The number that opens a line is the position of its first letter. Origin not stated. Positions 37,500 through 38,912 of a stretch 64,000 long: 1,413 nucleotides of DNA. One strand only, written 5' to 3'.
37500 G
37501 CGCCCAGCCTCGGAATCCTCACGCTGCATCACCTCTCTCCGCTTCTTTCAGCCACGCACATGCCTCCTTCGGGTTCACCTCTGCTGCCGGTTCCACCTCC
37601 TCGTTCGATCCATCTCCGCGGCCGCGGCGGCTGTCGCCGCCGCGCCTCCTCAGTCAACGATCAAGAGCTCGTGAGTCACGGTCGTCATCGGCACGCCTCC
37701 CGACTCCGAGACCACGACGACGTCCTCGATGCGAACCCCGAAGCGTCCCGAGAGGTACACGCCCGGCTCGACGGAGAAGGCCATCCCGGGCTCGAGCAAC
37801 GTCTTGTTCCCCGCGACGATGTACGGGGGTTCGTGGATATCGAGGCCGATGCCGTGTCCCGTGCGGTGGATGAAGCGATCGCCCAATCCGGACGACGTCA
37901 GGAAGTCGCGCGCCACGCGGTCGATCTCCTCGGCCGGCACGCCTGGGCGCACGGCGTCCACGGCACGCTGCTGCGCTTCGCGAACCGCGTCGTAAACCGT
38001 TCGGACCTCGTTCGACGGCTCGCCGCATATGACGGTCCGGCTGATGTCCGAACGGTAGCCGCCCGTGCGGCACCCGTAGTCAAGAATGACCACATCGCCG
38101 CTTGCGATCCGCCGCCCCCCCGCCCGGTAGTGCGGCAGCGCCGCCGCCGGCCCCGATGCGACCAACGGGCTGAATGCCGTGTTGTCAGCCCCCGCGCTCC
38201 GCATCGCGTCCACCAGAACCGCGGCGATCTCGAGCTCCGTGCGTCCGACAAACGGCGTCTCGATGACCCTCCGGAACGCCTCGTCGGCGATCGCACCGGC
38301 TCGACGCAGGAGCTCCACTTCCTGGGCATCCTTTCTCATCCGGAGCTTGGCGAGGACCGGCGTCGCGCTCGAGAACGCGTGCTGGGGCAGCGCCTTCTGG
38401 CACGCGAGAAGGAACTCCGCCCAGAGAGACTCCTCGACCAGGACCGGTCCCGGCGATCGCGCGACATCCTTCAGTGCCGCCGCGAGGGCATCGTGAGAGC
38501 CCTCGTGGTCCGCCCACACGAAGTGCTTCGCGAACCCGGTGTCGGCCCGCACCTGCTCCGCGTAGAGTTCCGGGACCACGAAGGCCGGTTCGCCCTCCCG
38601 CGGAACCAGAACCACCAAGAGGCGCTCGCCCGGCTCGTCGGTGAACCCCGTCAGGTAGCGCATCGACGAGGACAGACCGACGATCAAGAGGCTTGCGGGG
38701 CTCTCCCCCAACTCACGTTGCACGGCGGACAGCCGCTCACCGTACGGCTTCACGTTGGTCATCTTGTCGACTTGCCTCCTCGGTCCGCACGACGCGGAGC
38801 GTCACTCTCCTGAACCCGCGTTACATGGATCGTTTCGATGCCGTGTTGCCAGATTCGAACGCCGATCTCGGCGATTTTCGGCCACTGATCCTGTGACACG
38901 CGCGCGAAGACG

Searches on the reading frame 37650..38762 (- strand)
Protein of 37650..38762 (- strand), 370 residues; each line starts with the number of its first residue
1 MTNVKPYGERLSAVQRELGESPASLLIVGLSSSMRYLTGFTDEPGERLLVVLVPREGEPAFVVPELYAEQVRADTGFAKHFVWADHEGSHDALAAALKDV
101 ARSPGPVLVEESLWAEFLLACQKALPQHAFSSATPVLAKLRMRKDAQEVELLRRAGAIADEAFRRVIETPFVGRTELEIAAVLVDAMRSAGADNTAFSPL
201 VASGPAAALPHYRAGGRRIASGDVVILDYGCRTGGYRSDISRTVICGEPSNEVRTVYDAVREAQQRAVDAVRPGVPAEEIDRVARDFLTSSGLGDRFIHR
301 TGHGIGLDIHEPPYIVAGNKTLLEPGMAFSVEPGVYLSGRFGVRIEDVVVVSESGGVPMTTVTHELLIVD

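Call 28: search_protein_families(library=pfam, proteins=[window:37650-38762:-])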
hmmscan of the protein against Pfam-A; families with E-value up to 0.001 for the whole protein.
window:37650-38762:- (370 aa): 2 families
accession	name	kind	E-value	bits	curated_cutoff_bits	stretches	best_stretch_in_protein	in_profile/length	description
PF00557.29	Peptidase_M24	-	1e-69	234.9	23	1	150-353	1-208/208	Metallopeptidase family M24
PF01321.24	Creatinase_N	-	5.6e-15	56.5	22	1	10-142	1-127/128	Creatinase/Prolidase N-terminal domain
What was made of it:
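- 37650..38762 (-): M24b, a prolidase-type Xaa-Pro peptidase (Creatinase_N + Peptidase_M24). Pfam (call 28).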

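Call 30: search_protein_families(library=ncbifam, proteins=[window:37650-38762:-], max_evalue=0.00001)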
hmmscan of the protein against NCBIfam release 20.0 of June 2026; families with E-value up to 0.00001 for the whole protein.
window:37650-38762:- (370 aa): 15 families
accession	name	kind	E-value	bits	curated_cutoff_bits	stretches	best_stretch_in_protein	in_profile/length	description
NF040821.1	dipep_PepQ_Arch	equivalog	1.3e-64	218.4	630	1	24-366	16-345/346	Xaa-Pro dipeptidase PepQ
NF007310.0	PRK09795.1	equivalog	3.2e-55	187.4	393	1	132-368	118-357/361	aminopeptidase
NF038259.1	ectoine_DoeA_2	exception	5.4e-37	127.4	575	1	5-366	12-383/386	ectoine hydrolase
NF008131.0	PRK10879.1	equivalog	1.7e-29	102.9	465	1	133-360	163-418/438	Xaa-Pro aminopeptidase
TIGR02993.1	ectoine_eutD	equivalog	1.4e-27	96.8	613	1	6-369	10-390/391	ectoine hydrolase DoeA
NF011174.0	PRK14576.1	subfamily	9.8e-21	74.1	487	1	125-355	159-390/405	putative endopeptidase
TIGR00500.1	met_pdase_I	equivalog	7.3e-20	71.5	171.35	1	145-337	5-205/247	type I methionyl aminopeptidase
NF011720.0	PRK15173.1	subfamily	9.9e-20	70.8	420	1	124-355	96-328/343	peptidase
NF011173.0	PRK14575.1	equivalog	1.3e-19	70.5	850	1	124-355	159-391/406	putative peptidase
NF008970.0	PRK12318.1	equivalog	7.6e-15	54.9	267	1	219-339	126-248/291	methionyl aminopeptidase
NF010133.0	PRK13607.1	equivalog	4.5e-14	52.1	339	1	136-280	154-297/443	Xaa-Pro dipeptidase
TIGR00501.1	met_pdase_II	equivalog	4.8e-12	46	222.65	1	148-333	4-189/295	type II methionyl aminopeptidase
NF043017.1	DimsulpropLyDddP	equivalog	7.6e-09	34.9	600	1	138-362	200-436/443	dimethylsulfonioproprionate lyase DddP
NF009533.0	PRK12897.1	equivalog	1.5e-06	27.8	488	1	219-341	85-210/248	type I methionyl aminopeptidase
NF005583.0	PRK07281.1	equivalog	7e-06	25.5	445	0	238-335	135-235/286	methionyl aminopeptidase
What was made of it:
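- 37650..38762 (-): The best NCBIfam match is PepQ Xaa-Pro dipeptidase (call 30).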

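Call 53: search_solved_structures(query=window:37650-38762:-, max_evalue=1e-20, show_alignments=1)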
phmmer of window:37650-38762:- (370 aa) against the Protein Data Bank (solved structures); distinct sequences matched with E-value up to 1e-20: 33.
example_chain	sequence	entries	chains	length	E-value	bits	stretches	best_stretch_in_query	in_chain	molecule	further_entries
4rgz_A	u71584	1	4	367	5.3e-84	285.4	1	7-367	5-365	Xaa-Pro aminopeptidase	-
4fkc_A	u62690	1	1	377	5.5e-84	285.3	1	7-367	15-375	Xaa-Pro aminopeptidase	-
1wn1_A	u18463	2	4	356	1.7e-77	264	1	18-368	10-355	dipeptidase | 356aa long hypothetical dipeptidase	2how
4ege_A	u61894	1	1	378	2.2e-72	247.1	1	6-369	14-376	Dipeptidase PepE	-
6xmr_A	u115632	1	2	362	4.5e-64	219.8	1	18-368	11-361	Aminopeptidase P family protein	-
4zng_C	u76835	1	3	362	8.6e-64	218.9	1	18-368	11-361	Prolidase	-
7n02_A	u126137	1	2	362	1.6e-63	218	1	18-368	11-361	Aminopeptidase P family protein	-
7k3u_A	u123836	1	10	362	5.9e-63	216.1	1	18-368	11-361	Aminopeptidase P family protein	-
3q6d_A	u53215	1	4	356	2.2e-59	204.4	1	26-368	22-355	Proline dipeptidase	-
1pv9_A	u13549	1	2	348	4e-59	203.5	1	130-367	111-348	Xaa-Pro dipeptidase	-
2zsg_A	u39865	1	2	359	1.4e-58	201.7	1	26-368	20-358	Aminopeptidase P, putative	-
5cdl_A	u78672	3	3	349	4.3e-58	200.1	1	14-356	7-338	Proline dipeptidase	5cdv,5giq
5giu_A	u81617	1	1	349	4.4e-58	200.1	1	15-356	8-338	Proline dipeptidase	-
1wy2_A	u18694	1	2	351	2.2e-55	191.2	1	63-366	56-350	Xaa-Pro dipeptidase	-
5cnx_A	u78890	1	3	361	5.1e-50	173.6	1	131-359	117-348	Aminopeptidase YpdF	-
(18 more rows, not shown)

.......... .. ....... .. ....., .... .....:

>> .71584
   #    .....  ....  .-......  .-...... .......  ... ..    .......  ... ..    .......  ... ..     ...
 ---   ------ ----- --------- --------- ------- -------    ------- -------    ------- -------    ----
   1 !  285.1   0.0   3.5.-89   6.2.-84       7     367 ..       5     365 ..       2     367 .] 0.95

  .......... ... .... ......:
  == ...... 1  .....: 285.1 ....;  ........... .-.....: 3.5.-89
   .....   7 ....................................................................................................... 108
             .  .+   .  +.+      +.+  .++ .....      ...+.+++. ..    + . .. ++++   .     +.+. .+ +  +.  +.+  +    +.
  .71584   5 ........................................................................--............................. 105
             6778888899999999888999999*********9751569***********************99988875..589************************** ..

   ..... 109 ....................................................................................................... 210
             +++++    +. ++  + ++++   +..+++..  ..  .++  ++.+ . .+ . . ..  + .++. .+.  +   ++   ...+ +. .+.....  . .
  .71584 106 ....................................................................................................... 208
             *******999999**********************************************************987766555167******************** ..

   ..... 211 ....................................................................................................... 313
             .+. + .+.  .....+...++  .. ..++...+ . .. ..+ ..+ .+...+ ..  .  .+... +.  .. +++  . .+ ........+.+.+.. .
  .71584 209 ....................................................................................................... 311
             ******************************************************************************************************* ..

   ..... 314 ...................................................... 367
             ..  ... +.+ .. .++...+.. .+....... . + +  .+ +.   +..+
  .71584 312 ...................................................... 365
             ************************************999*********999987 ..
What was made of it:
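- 37650..38762 (-): The best PDB hits are Xaa-Pro peptidases (4rgz, 285 bits) and the D-D-H-E-E metal ligands are present (call 53).
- On Prolidase / Xaa-Pro peptidase (M24B): The ligands are visible in the alignment to 4rgz: DYG, SDISRT, HRTGHG, VEPG and RIED (call 53).
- On Creatinine pathway (creatininase plus creatinase): M24b keeps the metal ligands (call 53).
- It is prolidase-like and has all five metal ligands (calls 30, 53). M24b matches Xaa-Pro peptidases and keeps all five metal ligands (calls 30, 53).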
